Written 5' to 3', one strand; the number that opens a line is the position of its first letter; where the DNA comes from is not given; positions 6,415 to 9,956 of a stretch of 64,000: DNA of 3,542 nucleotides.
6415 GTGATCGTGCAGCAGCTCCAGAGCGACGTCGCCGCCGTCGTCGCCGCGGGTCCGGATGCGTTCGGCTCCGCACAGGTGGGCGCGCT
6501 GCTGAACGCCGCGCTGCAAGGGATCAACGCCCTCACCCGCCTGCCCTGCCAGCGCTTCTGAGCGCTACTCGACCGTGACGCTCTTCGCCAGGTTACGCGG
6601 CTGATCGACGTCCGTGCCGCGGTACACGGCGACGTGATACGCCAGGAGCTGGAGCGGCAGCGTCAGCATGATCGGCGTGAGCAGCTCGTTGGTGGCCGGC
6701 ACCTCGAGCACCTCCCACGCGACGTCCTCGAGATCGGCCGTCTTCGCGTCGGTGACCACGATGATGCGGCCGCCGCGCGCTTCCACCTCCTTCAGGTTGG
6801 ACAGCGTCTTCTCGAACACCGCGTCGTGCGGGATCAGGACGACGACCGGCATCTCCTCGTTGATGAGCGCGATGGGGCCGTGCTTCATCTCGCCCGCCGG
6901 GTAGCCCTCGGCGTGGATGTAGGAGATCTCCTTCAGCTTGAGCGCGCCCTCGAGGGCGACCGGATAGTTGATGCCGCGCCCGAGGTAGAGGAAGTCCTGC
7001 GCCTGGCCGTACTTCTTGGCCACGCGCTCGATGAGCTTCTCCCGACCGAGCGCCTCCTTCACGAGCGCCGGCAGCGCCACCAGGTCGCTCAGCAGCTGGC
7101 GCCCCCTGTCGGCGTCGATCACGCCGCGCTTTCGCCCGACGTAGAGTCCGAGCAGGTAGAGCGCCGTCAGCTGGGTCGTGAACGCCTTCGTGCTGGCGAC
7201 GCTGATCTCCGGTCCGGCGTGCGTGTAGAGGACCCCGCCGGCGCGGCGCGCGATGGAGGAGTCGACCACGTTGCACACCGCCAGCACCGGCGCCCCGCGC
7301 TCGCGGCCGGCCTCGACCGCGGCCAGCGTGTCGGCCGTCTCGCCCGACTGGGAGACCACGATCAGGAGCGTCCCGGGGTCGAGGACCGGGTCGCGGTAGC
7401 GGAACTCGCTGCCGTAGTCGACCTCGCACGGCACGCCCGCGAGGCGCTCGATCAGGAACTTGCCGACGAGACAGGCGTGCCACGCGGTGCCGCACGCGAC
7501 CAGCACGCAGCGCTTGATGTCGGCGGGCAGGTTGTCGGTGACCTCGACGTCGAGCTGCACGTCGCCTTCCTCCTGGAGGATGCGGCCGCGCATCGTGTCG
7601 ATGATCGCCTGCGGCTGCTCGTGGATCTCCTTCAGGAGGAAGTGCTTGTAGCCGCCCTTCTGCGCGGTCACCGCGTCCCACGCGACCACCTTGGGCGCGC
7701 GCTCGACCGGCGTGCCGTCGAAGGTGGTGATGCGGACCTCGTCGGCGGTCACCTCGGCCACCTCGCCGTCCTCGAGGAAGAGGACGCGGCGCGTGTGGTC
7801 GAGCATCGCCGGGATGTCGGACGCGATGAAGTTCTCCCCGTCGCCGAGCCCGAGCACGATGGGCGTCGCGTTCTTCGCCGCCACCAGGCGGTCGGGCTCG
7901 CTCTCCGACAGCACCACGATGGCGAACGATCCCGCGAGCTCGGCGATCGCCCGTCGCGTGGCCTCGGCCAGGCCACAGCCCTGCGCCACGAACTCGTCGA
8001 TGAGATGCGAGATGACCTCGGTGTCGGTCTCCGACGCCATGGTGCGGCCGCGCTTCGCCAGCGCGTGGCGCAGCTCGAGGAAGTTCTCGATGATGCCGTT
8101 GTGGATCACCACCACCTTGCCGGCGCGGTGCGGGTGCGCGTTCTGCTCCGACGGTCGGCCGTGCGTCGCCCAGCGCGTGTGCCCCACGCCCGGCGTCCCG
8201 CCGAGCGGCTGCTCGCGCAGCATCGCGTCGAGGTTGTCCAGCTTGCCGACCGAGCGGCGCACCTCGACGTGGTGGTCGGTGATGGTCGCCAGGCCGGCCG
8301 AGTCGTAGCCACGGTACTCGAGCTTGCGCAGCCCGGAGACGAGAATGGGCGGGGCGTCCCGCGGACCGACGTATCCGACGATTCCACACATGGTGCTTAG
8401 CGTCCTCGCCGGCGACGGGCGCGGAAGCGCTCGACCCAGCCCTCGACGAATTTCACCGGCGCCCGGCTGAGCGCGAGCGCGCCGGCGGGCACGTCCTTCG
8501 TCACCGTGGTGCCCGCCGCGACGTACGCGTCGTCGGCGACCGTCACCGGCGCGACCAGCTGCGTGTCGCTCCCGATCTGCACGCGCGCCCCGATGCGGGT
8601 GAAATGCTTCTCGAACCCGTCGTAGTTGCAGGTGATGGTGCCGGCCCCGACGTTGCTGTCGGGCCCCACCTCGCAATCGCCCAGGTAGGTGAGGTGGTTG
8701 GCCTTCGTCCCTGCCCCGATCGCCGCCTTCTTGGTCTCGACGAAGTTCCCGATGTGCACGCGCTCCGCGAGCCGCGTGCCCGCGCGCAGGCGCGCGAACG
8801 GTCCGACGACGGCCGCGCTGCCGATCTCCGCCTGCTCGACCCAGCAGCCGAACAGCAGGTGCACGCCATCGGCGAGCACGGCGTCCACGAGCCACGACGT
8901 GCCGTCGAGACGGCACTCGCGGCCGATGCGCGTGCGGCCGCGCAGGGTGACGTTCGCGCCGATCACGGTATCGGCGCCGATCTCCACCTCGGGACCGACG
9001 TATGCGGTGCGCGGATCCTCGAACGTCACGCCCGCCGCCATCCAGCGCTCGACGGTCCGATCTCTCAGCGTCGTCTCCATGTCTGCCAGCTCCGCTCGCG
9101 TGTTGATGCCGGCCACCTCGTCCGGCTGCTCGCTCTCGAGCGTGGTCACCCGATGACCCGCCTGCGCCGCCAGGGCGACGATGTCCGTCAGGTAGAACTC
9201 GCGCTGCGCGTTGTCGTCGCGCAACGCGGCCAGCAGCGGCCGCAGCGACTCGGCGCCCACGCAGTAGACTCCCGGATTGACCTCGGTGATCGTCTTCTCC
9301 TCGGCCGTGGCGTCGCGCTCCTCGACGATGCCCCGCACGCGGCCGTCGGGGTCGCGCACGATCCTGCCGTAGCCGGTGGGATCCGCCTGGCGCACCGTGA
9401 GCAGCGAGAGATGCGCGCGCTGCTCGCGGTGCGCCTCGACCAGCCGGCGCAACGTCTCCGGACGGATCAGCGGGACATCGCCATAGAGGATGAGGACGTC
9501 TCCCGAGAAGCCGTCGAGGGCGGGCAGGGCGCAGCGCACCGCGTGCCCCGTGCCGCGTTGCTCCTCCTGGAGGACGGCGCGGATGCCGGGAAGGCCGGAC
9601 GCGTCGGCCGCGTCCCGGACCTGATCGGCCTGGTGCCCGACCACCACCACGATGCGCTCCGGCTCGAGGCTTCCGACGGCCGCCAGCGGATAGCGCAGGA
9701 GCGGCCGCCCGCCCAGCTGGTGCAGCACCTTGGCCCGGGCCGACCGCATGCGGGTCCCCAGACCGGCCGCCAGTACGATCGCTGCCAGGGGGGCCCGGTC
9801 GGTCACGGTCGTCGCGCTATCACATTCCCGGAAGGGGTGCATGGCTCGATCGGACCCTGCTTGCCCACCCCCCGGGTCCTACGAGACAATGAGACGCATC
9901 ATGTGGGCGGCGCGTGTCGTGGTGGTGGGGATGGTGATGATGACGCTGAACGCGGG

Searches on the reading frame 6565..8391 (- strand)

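Call 92: search_protein_families(library=pfam, proteins=[window:6565-8391:-], max_evalue=0.00001)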
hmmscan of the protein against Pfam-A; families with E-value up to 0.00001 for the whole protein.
window:6565-8391:- (608 aa): 3 families
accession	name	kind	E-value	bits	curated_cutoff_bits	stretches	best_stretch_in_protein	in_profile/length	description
PF01380.27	SIS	-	2.5e-57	192.7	25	2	291-414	4-128/131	SIS domain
PF13522.11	GATase_6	-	4.2e-19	69.3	27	1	68-178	13-116/130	Glutamine amidotransferase domain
PF13537.11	GATase_7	-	1.5e-14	54.5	25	1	85-197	13-122/123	Glutamine amidotransferase domain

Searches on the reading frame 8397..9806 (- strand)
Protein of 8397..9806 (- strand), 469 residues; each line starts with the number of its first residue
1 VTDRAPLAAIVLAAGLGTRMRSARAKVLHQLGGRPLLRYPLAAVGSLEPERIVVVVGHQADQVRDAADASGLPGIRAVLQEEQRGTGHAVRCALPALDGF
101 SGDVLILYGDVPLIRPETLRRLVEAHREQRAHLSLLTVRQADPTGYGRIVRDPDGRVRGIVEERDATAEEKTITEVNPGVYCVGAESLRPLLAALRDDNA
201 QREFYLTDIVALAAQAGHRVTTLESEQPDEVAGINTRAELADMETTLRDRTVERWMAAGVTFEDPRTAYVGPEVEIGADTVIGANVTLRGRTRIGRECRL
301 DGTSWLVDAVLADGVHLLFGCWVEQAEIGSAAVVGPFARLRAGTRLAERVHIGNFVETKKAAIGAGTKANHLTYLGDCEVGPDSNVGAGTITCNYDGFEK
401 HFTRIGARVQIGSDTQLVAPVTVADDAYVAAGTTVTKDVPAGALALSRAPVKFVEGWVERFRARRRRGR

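Call 92: search_protein_families(library=pfam, proteins=[window:8397-9806:-], max_evalue=0.00001)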
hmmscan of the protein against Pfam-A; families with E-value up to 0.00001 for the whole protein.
window:8397-9806:- (469 aa): 7 families
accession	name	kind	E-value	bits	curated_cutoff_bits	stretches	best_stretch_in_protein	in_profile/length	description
PF00132.30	Hexapep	-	3.1e-23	80.9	27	1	403-437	2-36/36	Bacterial transferase hexapeptide (six repeats)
PF12804.13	NTP_transf_3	-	4.8e-22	79.3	27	1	9-204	1-153/160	MobA-like NTP transferase domain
PF00483.29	NTP_transferase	-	1.1e-16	61.6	21.2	1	9-221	2-217/245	Nucleotidyl transferase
PF25084.1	LbH_EIF2B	-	8.5e-12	45.5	54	1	266-356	14-103/105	EIF2B subunit epsilon LbH domain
PF01128.25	IspD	-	6.5e-11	42.9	27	1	8-139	2-131/221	2-C-methyl-D-erythritol 4-phosphate cytidylyltransferase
PF14602.12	Hexapep_2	-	6e-07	29.5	27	0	403-437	2-34/34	Hexapeptide repeat of succinyl-transferase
PF02348.25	CTP_transf_3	-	8.4e-06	26.2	22.6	0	19-132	7-120/217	Cytidylyltransferase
